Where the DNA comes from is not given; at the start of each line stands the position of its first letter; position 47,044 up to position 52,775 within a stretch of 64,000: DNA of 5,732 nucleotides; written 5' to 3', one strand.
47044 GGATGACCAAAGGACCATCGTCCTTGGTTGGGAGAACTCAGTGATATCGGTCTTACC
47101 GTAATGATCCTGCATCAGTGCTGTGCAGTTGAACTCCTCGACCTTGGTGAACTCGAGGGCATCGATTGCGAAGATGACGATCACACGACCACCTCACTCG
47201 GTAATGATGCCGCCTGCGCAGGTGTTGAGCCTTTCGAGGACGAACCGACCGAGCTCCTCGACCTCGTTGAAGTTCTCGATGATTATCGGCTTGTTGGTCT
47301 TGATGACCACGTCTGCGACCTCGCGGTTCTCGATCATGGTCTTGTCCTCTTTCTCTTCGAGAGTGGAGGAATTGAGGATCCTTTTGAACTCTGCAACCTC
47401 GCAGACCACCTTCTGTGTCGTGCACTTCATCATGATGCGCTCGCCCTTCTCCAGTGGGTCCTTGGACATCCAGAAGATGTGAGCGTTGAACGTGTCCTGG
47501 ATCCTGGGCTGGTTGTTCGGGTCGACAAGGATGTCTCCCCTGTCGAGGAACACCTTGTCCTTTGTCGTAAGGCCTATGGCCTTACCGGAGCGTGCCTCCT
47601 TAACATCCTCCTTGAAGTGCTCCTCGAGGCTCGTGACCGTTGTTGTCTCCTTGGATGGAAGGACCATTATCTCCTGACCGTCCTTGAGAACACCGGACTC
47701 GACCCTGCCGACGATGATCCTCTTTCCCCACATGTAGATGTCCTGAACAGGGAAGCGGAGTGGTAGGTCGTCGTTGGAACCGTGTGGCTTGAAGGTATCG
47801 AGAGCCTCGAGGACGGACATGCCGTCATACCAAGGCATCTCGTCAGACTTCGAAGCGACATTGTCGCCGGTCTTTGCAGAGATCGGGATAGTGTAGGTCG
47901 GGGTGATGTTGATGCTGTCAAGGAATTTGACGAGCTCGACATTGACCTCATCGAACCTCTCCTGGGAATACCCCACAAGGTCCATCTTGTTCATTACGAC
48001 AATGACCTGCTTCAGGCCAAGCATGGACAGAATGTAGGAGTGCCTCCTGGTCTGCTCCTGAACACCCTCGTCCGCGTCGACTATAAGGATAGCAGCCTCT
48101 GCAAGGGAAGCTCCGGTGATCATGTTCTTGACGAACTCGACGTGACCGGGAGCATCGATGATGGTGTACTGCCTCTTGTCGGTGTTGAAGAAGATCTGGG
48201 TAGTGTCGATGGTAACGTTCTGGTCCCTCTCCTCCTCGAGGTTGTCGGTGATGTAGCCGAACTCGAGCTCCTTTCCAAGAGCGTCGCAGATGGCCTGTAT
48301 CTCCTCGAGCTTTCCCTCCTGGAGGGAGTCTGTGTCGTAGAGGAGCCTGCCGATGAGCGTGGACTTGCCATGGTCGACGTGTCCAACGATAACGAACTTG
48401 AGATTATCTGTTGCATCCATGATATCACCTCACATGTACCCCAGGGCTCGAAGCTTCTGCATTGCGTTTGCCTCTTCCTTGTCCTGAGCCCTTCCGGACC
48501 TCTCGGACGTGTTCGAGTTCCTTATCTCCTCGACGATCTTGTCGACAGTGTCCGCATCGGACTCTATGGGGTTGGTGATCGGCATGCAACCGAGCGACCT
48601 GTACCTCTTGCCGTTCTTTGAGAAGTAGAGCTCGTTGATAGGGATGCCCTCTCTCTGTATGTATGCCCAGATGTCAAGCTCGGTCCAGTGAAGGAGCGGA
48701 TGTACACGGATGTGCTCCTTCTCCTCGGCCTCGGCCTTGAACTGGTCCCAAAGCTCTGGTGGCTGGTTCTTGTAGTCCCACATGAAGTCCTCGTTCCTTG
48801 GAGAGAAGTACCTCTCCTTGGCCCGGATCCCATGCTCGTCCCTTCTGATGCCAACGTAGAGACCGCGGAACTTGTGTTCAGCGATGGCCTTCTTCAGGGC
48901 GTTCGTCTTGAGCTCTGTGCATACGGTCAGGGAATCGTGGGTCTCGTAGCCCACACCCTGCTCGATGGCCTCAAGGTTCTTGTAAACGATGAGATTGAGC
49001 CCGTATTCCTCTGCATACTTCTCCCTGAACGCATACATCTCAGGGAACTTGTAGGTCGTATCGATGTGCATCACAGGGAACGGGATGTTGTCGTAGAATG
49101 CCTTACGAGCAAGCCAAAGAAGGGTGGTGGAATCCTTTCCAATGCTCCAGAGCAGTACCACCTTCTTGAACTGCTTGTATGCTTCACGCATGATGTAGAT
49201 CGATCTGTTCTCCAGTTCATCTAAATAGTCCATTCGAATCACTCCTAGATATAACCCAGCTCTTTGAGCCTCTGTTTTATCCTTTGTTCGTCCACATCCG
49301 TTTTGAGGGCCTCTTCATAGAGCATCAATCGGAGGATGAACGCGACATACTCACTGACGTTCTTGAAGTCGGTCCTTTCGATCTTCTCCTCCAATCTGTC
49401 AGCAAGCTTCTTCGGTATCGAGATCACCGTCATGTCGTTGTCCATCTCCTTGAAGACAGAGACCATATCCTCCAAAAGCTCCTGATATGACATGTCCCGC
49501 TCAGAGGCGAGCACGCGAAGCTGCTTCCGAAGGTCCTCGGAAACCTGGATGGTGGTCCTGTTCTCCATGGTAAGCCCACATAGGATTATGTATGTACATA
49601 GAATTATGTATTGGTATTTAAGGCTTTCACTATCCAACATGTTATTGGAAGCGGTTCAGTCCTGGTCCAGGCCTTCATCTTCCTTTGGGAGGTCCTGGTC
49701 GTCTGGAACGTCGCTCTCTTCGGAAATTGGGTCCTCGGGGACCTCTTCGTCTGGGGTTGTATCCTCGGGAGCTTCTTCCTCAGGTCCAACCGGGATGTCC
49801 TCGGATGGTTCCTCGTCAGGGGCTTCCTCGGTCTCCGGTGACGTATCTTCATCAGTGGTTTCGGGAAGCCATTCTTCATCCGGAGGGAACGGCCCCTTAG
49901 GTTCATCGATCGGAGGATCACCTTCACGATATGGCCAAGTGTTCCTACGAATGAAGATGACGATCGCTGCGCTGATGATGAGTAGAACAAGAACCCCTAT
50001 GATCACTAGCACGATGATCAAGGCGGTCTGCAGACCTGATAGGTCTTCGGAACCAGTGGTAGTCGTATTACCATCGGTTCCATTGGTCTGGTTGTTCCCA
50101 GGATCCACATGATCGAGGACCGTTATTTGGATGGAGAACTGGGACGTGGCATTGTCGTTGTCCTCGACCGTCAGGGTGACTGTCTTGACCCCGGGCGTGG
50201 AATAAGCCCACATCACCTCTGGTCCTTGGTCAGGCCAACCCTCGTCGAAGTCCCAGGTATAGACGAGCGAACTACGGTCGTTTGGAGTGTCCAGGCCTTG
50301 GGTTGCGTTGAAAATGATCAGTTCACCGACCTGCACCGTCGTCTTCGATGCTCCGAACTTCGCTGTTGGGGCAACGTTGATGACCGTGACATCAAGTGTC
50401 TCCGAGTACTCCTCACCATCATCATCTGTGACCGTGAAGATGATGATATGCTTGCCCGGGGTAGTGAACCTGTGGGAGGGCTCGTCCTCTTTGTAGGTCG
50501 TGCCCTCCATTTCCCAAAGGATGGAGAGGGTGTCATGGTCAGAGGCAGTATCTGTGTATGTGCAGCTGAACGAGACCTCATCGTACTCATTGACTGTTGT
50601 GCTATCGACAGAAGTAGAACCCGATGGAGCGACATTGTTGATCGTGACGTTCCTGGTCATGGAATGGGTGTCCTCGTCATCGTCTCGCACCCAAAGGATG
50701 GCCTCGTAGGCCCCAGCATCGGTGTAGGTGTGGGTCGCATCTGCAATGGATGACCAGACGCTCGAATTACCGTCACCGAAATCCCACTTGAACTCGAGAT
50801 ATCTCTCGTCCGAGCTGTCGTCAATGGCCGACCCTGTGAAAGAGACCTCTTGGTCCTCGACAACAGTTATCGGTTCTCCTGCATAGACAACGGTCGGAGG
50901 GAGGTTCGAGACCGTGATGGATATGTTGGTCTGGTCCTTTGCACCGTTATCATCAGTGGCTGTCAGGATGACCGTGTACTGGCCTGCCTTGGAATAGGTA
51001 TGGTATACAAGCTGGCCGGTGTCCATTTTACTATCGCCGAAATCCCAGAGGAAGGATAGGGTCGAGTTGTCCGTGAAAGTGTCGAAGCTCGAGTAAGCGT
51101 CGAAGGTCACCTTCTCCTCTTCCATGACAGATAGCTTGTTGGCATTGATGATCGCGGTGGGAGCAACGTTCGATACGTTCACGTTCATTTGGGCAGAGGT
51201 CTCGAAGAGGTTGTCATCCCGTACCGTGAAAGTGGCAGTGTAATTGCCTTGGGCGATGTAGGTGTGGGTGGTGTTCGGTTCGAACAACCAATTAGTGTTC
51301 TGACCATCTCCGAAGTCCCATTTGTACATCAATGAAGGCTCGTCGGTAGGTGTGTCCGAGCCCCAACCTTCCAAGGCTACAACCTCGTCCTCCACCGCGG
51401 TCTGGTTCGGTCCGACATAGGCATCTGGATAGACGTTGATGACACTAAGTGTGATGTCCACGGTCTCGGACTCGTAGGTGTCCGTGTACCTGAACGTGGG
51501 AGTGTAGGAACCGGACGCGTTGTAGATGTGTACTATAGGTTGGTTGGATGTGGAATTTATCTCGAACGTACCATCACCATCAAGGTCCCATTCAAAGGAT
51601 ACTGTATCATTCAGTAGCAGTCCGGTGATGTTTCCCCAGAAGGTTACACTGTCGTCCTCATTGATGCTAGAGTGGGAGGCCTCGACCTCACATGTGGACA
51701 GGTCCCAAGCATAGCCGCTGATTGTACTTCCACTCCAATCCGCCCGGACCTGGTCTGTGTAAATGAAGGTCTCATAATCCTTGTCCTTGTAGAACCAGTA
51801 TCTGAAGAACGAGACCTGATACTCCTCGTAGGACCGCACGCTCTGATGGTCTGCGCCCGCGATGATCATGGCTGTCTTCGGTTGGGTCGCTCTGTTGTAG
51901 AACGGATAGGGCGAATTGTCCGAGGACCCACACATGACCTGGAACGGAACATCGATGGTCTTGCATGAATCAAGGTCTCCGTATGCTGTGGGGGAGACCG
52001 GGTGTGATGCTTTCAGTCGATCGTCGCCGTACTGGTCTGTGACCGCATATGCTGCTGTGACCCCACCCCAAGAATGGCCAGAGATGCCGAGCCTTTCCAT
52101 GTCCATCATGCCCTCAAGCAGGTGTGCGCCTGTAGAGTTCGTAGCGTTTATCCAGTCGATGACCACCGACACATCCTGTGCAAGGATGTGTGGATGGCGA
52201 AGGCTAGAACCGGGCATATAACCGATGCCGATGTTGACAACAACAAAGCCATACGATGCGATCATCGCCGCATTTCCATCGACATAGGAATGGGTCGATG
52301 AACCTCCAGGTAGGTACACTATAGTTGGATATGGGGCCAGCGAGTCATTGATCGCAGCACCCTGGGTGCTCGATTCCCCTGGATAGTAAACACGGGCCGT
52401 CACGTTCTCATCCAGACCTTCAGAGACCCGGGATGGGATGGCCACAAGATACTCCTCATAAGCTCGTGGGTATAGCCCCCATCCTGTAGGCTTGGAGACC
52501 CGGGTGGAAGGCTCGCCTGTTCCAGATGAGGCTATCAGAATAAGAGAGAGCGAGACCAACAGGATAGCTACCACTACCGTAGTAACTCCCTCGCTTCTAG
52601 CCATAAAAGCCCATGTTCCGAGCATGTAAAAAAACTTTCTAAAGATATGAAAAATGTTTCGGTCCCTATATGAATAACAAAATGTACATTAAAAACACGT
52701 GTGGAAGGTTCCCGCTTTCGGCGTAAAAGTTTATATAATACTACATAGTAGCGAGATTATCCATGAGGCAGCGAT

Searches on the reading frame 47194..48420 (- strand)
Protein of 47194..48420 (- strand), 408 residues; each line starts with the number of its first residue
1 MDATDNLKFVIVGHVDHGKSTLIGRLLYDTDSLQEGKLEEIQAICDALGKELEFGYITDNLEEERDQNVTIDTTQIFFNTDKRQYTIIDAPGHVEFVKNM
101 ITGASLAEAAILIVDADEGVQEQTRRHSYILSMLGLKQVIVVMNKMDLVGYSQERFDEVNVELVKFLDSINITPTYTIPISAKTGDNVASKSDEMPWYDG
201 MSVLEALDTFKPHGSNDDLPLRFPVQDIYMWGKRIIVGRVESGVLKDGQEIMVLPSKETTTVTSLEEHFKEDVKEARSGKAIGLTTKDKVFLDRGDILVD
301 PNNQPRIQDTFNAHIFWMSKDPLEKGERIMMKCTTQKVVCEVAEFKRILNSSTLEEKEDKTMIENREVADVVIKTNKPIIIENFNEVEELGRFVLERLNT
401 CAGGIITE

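Call 92: search_protein_families(library=pfam, proteins=[window:47194-48420:-], max_evalue=0.001)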
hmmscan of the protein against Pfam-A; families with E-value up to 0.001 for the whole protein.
window:47194-48420:- (408 aa): 6 families
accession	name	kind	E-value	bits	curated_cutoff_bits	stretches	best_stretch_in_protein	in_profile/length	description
PF00009.33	GTP_EFTU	-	1.3e-50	172.1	26.5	1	7-210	4-185/188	Elongation factor Tu GTP binding domain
PF22594.2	GTP-eEF1A_C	-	8.1e-21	74.7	27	1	311-407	2-101/101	GTP-eEF1A C-terminal domain-like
PF03144.31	GTP_EFTU_D2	-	4.5e-10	40.2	30.3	1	234-298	2-72/73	Elongation factor Tu domain 2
PF01926.29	MMR_HSR1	-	3e-08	34.2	21.9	1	67-145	30-113/113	50S ribosome-binding GTPase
PF03143.23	GTP_EFTU_D3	-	1.2e-07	32.4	27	1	308-408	5-104/106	Elongation factor Tu C-terminal domain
PF14578.12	GTP_EFTU_D4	-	0.00033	20.9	23.8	1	231-298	15-85/86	Elongation factor Tu domain 4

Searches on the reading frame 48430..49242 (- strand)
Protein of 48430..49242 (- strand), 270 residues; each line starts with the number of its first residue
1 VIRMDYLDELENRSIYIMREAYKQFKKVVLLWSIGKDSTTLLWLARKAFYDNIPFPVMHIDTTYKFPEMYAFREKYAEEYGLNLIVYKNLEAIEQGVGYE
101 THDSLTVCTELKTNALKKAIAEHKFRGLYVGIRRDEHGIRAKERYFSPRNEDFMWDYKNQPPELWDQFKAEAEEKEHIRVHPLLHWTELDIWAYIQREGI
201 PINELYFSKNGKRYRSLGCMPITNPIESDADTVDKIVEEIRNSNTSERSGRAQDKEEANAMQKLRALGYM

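Call 92: search_protein_families(library=pfam, proteins=[window:48430-49242:-], max_evalue=0.001)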
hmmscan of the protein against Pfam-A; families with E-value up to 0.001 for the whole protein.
window:48430-49242:- (270 aa): 1 family
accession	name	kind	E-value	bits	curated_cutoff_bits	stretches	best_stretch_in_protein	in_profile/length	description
PF01507.26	PAPS_reduct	-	1.6e-46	158.9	22.5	1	28-225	2-175/175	Phosphoadenosine phosphosulfate reductase domain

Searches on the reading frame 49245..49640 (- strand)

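Call 92: search_protein_families(library=pfam, proteins=[window:49245-49640:-], max_evalue=0.001)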
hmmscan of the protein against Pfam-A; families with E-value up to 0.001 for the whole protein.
window:49245-49640:- (131 aa): 4 families
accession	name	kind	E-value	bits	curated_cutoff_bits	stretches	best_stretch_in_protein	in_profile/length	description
PF01402.27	RHH_1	-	7.1e-08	32.6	20.5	0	73-97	4-27/39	Ribbon-helix-helix protein, copG family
PF23807.1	RHH_10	-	0.00011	22.8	27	1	30-58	27-55/84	Ribbon-helix-helix protein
PF24434.1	DUF7557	-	0.00033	20.5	25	1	29-64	2-36/45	Family of unknown function (DUF7557)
PF20605.4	Antitox_RHH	-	0.00097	19.7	27.2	0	37-58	15-36/50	Antitoxin-like ribbon-helix-helix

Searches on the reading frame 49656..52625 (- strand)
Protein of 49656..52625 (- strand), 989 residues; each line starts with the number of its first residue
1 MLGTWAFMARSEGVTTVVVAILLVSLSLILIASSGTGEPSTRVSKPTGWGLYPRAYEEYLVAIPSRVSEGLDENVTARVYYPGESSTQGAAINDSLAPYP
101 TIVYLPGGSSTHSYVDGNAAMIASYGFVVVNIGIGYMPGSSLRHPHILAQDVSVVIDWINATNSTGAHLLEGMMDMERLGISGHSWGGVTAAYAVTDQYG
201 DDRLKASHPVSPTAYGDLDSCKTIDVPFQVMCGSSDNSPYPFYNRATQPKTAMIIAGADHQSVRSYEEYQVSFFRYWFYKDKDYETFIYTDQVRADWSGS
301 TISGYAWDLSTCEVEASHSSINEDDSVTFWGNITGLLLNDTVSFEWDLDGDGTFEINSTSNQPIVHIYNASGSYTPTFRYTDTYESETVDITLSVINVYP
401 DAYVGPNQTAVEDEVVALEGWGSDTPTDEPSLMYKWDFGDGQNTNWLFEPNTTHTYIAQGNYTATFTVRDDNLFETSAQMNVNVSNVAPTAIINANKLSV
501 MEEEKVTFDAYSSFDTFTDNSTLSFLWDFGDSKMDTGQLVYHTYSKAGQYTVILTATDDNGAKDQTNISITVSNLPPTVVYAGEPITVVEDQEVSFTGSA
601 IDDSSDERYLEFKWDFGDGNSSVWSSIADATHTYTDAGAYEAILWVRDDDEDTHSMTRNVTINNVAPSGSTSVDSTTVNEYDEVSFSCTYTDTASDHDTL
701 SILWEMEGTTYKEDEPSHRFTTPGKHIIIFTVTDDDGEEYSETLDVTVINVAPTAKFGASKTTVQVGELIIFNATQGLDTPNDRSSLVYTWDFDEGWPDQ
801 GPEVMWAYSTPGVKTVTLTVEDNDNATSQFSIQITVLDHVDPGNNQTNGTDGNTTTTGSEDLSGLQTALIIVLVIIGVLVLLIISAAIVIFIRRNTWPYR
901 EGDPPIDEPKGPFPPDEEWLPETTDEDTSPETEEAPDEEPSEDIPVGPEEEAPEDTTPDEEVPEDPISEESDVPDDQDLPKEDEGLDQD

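Call 93: search_protein_families(library=pfam, proteins=[window:49656-52625:-], max_evalue=0.001)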
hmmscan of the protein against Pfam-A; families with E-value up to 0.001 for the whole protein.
window:49656-52625:- (989 aa): 8 families
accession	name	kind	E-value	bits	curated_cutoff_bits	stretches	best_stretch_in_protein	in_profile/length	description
PF18911.6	PKD_4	-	1.1e-74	247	27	6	486-570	1-83/85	PKD domain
PF00801.26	PKD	-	8.7e-51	170.3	23.5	5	492-566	3-75/80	PKD domain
PF12740.14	PETase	-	3.1e-14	53.5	28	1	77-292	42-247/263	PET hydrolase-like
PF22352.2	K319L-like_PKD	-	5e-13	49.3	27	1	405-484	2-84/84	K319L-like, PKD domain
PF17963.7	Big_9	-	9.4e-08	33.3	23.6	0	486-571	1-89/89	Bacterial Ig domain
PF07224.18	Chlorophyllase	-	1.4e-05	24.5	26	1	98-207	41-145/301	Chlorophyllase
PF07686.23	V-set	-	8.3e-05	23.2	26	0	496-575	4-80/109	Immunoglobulin V-set domain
PF00326.27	Peptidase_S9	-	0.00045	20.2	22.6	1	118-198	6-85/213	Prolyl oligopeptidase family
